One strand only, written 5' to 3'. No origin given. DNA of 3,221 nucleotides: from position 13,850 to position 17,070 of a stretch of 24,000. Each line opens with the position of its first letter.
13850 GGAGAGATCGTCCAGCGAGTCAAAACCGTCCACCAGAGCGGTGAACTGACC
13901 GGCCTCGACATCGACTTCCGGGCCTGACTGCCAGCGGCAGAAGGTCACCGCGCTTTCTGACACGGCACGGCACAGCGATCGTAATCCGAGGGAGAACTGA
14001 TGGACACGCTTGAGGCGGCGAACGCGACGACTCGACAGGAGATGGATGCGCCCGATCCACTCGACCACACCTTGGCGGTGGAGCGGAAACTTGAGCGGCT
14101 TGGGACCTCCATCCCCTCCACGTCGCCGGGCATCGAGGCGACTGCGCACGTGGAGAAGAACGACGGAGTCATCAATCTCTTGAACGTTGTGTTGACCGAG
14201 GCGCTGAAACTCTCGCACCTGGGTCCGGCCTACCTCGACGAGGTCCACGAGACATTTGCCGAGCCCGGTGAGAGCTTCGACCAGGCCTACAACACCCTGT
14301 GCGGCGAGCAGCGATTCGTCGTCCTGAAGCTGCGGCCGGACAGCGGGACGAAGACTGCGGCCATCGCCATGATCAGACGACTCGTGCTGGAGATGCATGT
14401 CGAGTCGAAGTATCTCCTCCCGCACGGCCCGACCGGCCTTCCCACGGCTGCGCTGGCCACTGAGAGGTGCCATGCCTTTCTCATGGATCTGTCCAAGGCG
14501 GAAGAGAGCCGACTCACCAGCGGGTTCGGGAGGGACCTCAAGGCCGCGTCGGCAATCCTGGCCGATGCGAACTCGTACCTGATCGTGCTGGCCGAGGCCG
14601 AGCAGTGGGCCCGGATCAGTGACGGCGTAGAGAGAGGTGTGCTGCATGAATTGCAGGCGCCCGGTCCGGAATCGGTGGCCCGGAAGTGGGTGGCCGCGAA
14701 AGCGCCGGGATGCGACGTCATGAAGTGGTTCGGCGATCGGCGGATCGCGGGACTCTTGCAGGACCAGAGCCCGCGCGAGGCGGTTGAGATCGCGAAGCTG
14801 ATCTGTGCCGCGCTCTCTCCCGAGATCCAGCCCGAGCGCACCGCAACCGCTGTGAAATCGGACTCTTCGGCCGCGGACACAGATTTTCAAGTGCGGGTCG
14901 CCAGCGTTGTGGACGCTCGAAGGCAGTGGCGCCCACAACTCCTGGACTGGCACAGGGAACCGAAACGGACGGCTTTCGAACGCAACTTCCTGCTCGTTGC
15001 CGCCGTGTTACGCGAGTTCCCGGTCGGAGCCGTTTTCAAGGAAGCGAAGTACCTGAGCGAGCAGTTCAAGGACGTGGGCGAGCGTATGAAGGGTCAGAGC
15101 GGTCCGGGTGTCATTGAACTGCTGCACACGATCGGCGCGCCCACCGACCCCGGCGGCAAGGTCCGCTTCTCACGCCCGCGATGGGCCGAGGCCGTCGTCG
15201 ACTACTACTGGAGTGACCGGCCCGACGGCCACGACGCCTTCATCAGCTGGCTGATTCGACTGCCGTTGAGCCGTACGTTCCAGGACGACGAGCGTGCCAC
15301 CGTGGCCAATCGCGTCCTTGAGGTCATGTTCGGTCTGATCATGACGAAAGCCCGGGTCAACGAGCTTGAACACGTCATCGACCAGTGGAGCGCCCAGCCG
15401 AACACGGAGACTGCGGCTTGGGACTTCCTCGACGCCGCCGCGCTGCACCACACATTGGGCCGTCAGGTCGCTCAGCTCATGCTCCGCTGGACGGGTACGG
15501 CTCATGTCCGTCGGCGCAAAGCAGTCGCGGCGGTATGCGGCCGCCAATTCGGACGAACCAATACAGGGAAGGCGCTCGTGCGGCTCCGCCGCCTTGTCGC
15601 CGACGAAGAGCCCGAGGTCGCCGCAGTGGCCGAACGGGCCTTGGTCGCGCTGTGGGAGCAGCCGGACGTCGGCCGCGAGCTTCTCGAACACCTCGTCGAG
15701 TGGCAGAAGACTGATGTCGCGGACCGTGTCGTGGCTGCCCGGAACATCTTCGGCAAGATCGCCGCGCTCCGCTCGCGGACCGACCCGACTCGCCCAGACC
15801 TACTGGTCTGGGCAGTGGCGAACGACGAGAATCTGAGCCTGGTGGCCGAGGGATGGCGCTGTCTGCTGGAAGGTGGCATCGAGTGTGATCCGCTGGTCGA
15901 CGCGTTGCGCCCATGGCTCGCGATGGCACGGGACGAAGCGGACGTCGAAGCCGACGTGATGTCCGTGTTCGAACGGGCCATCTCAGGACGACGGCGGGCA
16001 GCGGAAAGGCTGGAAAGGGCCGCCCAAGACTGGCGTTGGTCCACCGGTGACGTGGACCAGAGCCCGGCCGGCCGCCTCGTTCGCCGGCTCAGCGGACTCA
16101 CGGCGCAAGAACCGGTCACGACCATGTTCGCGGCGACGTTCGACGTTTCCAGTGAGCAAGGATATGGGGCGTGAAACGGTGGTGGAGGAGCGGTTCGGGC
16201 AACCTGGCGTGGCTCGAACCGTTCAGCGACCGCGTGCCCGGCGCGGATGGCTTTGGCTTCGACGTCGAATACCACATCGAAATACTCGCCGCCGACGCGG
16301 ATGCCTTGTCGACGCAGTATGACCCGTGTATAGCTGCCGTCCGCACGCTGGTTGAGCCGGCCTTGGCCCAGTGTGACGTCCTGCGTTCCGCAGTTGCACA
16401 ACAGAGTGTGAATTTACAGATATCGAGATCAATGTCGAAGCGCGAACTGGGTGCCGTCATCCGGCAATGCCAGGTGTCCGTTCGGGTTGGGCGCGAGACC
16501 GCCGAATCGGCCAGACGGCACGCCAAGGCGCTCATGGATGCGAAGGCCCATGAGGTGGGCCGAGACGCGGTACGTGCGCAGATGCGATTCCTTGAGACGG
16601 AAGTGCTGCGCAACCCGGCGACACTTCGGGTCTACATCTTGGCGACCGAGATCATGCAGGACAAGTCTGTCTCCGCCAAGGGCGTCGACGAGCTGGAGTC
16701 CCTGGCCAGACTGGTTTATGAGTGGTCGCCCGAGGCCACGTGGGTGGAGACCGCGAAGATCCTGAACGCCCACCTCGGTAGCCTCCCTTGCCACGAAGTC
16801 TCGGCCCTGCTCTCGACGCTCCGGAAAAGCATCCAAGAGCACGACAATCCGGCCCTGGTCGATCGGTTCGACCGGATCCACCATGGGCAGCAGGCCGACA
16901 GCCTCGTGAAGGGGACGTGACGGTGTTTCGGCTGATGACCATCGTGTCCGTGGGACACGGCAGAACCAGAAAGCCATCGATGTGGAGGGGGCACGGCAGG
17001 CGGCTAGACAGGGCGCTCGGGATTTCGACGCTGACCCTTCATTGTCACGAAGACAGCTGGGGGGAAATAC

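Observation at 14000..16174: STAND-like sensor whose P-loop has lost both canonical glycines (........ instead of GxxxxGK[ST])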

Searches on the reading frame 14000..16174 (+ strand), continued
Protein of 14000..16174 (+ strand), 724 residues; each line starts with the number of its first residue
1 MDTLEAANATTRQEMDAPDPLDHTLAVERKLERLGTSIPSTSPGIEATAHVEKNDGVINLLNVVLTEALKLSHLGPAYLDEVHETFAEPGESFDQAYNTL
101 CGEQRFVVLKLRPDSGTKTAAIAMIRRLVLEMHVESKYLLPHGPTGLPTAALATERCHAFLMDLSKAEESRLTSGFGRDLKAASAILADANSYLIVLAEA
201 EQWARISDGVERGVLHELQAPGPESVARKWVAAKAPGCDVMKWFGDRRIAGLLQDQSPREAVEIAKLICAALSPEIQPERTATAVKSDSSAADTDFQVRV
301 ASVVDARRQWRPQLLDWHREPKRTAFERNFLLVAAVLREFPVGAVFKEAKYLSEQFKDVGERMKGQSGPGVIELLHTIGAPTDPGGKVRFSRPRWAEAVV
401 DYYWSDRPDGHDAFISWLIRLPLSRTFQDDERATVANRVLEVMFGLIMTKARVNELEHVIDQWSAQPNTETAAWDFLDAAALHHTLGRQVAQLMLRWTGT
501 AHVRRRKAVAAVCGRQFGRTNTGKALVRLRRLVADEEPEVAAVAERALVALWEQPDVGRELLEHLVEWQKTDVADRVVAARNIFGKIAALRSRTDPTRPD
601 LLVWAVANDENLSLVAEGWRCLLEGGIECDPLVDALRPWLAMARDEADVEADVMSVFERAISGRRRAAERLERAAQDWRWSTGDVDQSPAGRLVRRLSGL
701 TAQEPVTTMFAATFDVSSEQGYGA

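Call 53: find_related_loci(query=A1, collection=genome_contigs, flank=5000)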
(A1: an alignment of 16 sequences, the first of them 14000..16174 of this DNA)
Query A1 (724 aa) in genome_contigs; peptide patterns used: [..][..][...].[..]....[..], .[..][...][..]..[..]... (x = any residue, [..] = any of these).
53 stretches matched a pattern; 41 encode a relative of the query (tblastn E <= 1e-3); 40 distinct loci.
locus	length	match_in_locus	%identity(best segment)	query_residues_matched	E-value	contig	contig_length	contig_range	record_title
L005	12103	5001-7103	52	1-704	0e+0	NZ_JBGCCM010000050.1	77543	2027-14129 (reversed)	Catenulispora sp. GAS73 Ga0573037_050, whole genome shotgun sequence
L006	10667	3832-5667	35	61-668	4e-88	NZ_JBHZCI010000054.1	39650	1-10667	Streptomyces sp. NPDC059166 NPDC059166_T43_E9.ctg-0054, whole genome shotgun sequence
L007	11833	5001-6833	34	61-668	7e-85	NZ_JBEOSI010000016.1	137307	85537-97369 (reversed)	Streptomyces sp. NPDC096323 NPDC096323_221_E1.ctg-0016, whole genome shotgun sequence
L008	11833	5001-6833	34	61-668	8e-85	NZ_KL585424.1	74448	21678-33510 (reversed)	Streptomyces sp. NRRL WC-3549 P265_Doro1_scaffold44, whole genome shotgun sequence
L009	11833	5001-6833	34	61-668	5e-83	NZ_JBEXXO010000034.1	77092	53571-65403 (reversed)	Streptomyces sp. NPDC005803 NPDC005803_17_C8.ctg-0034, whole genome shotgun sequence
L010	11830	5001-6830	35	61-668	3e-88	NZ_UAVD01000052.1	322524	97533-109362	Streptomyces griseus strain NCTC13033, whole genome shotgun sequence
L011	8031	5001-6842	30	61-661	1e-78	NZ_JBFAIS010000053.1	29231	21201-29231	Streptomyces sp. NPDC050617 NPDC050617_39_H2.ctg-0053, whole genome shotgun sequence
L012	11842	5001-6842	31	61-661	1e-77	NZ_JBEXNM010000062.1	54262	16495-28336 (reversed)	Streptomyces sp. NPDC003077 NPDC003077_30_H10.ctg-0062, whole genome shotgun sequence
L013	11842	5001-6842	31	61-661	1e-78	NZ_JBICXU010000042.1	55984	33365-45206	Streptomyces sp. NPDC048416 NPDC048416_33_F5.ctg-0042, whole genome shotgun sequence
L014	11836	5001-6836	35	61-668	2e-88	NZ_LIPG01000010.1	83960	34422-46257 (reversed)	Streptomyces sp. CB02058 scaffold10, whole genome shotgun sequence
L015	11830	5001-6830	28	26-661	3e-54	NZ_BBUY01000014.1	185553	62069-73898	Streptomyces sp. NBRC 110611, whole genome shotgun sequence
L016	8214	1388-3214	27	26-661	2e-53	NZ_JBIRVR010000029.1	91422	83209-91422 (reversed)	Streptomyces sp. NPDC020379 NPDC020379_108_C4.ctg-0029, whole genome shotgun sequence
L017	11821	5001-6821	30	39-661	6e-52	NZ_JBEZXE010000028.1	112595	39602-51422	Kitasatospora sp. NPDC028055 NPDC028055_146_E6.ctg-0028, whole genome shotgun sequence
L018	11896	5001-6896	29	17-661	5e-50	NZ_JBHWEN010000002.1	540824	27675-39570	Kitasatospora sp. NPDC059673 NPDC059673_384_A12.ctg-0002, whole genome shotgun sequence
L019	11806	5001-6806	30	43-661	2e-49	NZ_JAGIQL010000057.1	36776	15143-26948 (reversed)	Streptomyces montanisoli strain MMS17-BM035 contig57, whole genome shotgun sequence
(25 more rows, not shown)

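Call 73: find_homologous_proteins(query=A5, max_evalue=0.001)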
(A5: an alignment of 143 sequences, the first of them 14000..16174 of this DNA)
Query A5 (143 sequences) (724 aa, profile of the alignment): 15 proteins with E <= 0.001 among 8000 candidates.
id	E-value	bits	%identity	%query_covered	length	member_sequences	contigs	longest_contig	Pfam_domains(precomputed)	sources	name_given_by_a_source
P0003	6.7e-197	675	55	93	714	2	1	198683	-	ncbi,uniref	ncbi:hypothetical protein ABH926_007204 [Catenulispora sp. GP43]|uniref:hypothetical protein n=1 Tax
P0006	3.3e-196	672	52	97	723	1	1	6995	-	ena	-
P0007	9.1e-196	671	52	97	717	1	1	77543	-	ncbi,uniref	ncbi:hypothetical protein ABH935_009175 [Catenulispora sp. GAS73]|uniref:hypothetical protein n=1 Ta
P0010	6.3e-193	661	49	93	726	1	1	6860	-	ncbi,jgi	-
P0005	1.1e-191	657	55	94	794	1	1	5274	-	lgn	-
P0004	2.5e-190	653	53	94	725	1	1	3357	-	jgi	-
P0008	2.9e-190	653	52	98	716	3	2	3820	-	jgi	-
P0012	9.2e-188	644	33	80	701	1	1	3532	-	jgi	jgi:hypothetical protein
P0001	7.8e-186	638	100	100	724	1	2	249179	-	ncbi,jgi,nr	ncbi:MAG TPA: hypothetical protein VL551_04275 [Actinospica sp.]|jgi:hypothetical protein|nr:hypothe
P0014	1.2e-185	637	29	69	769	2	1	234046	-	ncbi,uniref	ncbi:hypothetical protein [Streptomyces sp. NPDC085596]|uniref:hypothetical protein n=1 Tax=Streptom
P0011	9.3e-185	634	46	92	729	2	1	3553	-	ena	-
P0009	1.9e-184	633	52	96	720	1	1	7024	-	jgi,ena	-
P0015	1.2e-180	621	29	69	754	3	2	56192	-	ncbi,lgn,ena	-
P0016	6.3e-161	556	27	73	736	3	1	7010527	-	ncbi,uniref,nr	ncbi:hypothetical protein O7608_10165 [Solwaraspora sp. WMMA2056]|uniref:hypothetical protein n=1 Ta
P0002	2.5e-158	547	72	77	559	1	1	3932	-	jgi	jgi:hypothetical protein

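Call 83: search_dna_similar(query=window:14000-16174:+, collection=plasmids, mode=protein, max_rows=10)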
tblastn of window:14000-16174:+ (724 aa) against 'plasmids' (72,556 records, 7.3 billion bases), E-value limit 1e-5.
No match.

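Call 84: search_dna_similar(query=window:14000-16174:+, collection=phages, mode=protein, max_rows=10)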
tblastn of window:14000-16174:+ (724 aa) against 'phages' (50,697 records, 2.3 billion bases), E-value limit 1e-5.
No match.

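Call 87: search_protein_families(library=pfam, alignment_id=A9, max_evalue=0.00001)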
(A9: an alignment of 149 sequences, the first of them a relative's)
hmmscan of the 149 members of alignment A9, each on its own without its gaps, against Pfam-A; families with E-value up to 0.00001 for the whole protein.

A. member 1, L001:9818-10354:- (178 aa): 1 family
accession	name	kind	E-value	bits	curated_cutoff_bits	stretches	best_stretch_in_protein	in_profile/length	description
PF00872.24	Transposase_mut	-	4e-16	59.3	21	1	3-147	243-377/379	Transposase, Mutator family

B. families by the number of members that match (of 149 scanned): 91 families (the first 25 are shown)
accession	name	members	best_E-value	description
PF13304.12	AAA_21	5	1.4e-18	AAA domain, putative AbiEii toxin, Type IV TA system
PF00120.29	Gln-synt_C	3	1.1e-138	Glutamine synthetase, catalytic domain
PF00580.27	UvrD-helicase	3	4.3e-34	UvrD/REP helicase N-terminal domain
PF13175.12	AAA_15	3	4.1e-33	AAA ATPase domain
PF00005.33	ABC_tran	3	2.7e-31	ABC transporter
PF03951.24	Gln-synt_N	3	1.4e-25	Glutamine synthetase, beta-Grasp domain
PF13359.12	DDE_Tnp_4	3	3.6e-22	DDE superfamily endonuclease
PF13245.12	AAA_19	3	8.2e-12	AAA domain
PF20469.4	OLD-like_TOPRIM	3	1.1e-11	Overcoming lysogenization defect protein-like, TOPRIM domain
PF13538.12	UvrD_C_2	3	5.9e-08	UvrD-like helicase C-terminal domain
PF19561.4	DUF6083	2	5.5e-41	Family of unknown function (DUF6083)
PF13401.12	AAA_22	2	1.9e-21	AAA domain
PF01609.27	DDE_Tnp_1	2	2.8e-21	Transposase DDE domain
PF00293.34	NUDIX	2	3.5e-21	NUDIX domain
PF13613.12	HTH_Tnp_4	2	7e-18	Helix-turn-helix of DDE superfamily endonuclease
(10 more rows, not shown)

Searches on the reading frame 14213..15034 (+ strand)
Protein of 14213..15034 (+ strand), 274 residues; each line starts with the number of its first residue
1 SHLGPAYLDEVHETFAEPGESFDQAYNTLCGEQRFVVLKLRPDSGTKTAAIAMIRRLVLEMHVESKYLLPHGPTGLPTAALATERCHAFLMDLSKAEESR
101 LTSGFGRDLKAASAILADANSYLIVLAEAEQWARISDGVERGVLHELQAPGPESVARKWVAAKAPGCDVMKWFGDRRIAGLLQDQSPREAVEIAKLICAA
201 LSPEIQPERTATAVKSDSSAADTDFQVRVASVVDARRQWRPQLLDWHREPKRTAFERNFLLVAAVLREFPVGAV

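Call 37: predict_structure(alignment_id=A2)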
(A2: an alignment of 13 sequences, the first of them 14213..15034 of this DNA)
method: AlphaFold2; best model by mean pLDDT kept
length: 274 residues; sequences in the alignment: 13
mean_pLDDT: 83.4   pTM: 0.78
mean pLDDT of the five models: 83.4, 83.1, 82.6, 81.2, 80.9
residues with pLDDT >= 90: 117; 70-90: 109; 50-70: 46; < 50: 2
segments of 3 or more residues with pLDDT < 50: none
pLDDT, mean of each block of 10 residues (from residue 1): 87 89 95 93 90 95 90 74 90 78 86 92 94 87 90 94 89 93 90 89 65 57 84 76 68 74 61 49
secondary structure, 60 per line:
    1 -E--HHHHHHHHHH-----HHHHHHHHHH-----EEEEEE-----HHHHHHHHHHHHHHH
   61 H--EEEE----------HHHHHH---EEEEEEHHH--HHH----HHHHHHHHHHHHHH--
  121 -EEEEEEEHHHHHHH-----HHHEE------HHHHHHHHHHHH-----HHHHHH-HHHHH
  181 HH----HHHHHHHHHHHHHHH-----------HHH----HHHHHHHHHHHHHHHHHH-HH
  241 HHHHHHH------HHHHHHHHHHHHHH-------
elements in order: H5-14 H20-29 E35-40 H46-61 E64-67 H78-83 E87-92 H105-118 E122-128 H129-135 H152-163 H169-174 H176-182 H187-201 H220-237 H239-247 H254-267

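Call 40: fold_search(model_id=the predicted structure, library=pdb)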
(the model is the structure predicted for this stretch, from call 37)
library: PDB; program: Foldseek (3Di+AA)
matches with E <= 10: 1156; with E <= 0.001: 31
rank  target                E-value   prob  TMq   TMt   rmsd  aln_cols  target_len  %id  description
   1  7uiz_F                7.9e-05  1.00  0.48  0.26   8.2       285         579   12  ClpAP complex bound to ClpS N-terminal extension, class IIc (released 2022-11-09)
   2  7uiy_B                9.3e-05  1.00  0.46  0.25   9.9       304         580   12  ClpAP complex bound to ClpS N-terminal extension, class IIIa (released 2022-10-26)
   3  7uiy_F                1.1e-04  1.00  0.48  0.26  11.6       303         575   12  ClpAP complex bound to ClpS N-terminal extension, class IIIa (released 2022-10-26)
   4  7uiw_A                1.1e-04  1.00  0.42  0.23  10.5       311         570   12  ClpAP complex bound to ClpS N-terminal extension, class IIb (released 2022-11-09)
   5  9nkg_C                1.1e-04  1.00  0.39  0.29  11.0       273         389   15  Structure of substrate engaged MIDN-bound human 26S proteasome, EB-MIDN (Composite map) (released 2025-05-07)
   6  6lk0                  1.5e-04  1.00  0.46  0.39   7.9       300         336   13  Crystal structure of human wild type TRIP13 (released 2020-01-22)
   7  7uiv_F                1.5e-04  1.00  0.44  0.24  12.5       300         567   12  ClpAP complex bound to ClpS N-terminal extension, class IIa (released 2022-11-09)
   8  7uiv_E                1.6e-04  1.00  0.46  0.25   8.6       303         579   13  ClpAP complex bound to ClpS N-terminal extension, class IIa (released 2022-11-09)
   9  1j7k                  1.9e-04  1.00  0.40  0.37  10.2       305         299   14  THERMOTOGA MARITIMA RUVB P216G MUTANT (released 2001-08-08)
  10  4xgu_D                2.0e-04  1.00  0.44  0.34   7.7       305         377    8  Structure of C. elegans PCH-2 (released 2015-05-06)
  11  5vqa                  2.6e-04  1.00  0.48  0.38   7.8       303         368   12  Structure of human TRIP13, ATP-bound form (released 2017-06-14)
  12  4xgu_B                2.9e-04  1.00  0.45  0.35   7.2       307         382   11  Structure of C. elegans PCH-2 (released 2015-05-06)
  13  9a66_A                3.1e-04  1.00  0.42  0.17  15.9       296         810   12  Integrative model of CLPC-CLPP by crosslinking MS and deep learning (released 2024-09-18)
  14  5wc2                  3.4e-04  1.00  0.46  0.37   8.7       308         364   13  Crystal Structure of ADP-bound human TRIP13 (released 2018-04-25)
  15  7abr_E                3.4e-04  1.00  0.43  0.24  10.9       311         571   11  Cryo-EM structure of B. subtilis ClpC (DWB mutant) hexamer bound to a substrate polypeptide (released 2021-10-06)
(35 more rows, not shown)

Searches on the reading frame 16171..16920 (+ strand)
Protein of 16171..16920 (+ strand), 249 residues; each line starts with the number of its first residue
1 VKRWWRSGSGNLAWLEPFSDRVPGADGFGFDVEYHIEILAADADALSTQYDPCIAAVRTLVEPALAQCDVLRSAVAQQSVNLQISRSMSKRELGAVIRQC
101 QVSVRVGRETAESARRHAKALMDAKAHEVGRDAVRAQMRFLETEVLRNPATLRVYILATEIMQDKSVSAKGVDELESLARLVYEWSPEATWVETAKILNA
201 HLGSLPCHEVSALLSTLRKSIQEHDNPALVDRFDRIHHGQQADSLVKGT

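Call 3: search_protein_families(library=pfam, proteins=[window:16171-16920:+], max_evalue=1)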
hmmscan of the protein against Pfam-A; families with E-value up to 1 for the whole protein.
window:16171-16920:+ (249 aa): 0 families

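Call 4: search_protein_families(library=padloc, proteins=[window:16171-16920:+], max_evalue=1)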
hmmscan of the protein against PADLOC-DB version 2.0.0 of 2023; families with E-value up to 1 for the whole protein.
window:16171-16920:+ (249 aa): 0 families

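Call 5: search_protein_families(library=ncbifam, proteins=[window:16171-16920:+], max_evalue=1)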
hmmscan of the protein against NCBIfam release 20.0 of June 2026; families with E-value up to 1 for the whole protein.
window:16171-16920:+ (249 aa): 1 family
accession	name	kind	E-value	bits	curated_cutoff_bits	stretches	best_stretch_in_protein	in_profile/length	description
TIGR04031.1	Htur_1727_fam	subfamily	0.071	13.1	57.2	0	166-194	34-62/71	Htur_1727 family rSAM-partnered candidate RiPP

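Call 63: search_protein_families(library=pfam, alignment_id=A8, max_evalue=1)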
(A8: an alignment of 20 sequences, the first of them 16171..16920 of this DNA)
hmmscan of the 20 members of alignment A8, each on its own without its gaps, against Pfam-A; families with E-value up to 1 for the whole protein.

A. member 1, window:16171-16920:+ (249 aa): 0 families

B. families by the number of members that match (of 20 scanned): 13 families
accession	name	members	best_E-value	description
PF04751.20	DarP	3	0.00081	Dual-action ribosomal maturation protein DarP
PF03527.20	RHS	1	0.019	RHS protein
PF21834.1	DUF6894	1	0.05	Domain of unknown function (DUF6894)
PF00745.25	GlutR_dimer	1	0.054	Glutamyl-tRNAGlu reductase, dimerisation domain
PF11316.14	Rhamno_transf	1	0.066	Putative rhamnosyl transferase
PF21673.2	CCDC93_N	1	0.076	CCDC93 protein N-terminal domain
PF06833.16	MdcE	1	0.081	Malonate decarboxylase gamma subunit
PF21535.2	HVO_2248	1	0.12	Uncharacterized motility-related protein HVO_2248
PF20616.4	Caps_syn_GfcC_N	1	0.13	Capsule biosynthesis GfcC, N-terminal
PF00762.24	Ferrochelatase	1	0.15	Ferrochelatase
PF11608.14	RRM_MARF1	1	0.16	MARF1, RNA recognition motif 1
PF19883.4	DUF6356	1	0.17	Family of unknown function (DUF6356)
PF11593.13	Med3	1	0.24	Mediator complex subunit 3 fungal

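Call 65: search_solved_structures(query=A8, max_evalue=10)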
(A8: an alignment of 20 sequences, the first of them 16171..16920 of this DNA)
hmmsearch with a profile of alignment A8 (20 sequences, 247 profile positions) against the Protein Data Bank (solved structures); distinct sequences matched with E-value up to 10: 2.
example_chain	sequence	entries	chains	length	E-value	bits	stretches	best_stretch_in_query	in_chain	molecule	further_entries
6jcc_A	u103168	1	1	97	0.019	17.9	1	197-238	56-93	Computational designed protein based on evolution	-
2lse_A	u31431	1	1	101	0.13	15.1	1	169-223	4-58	Four Helix Bundle Protein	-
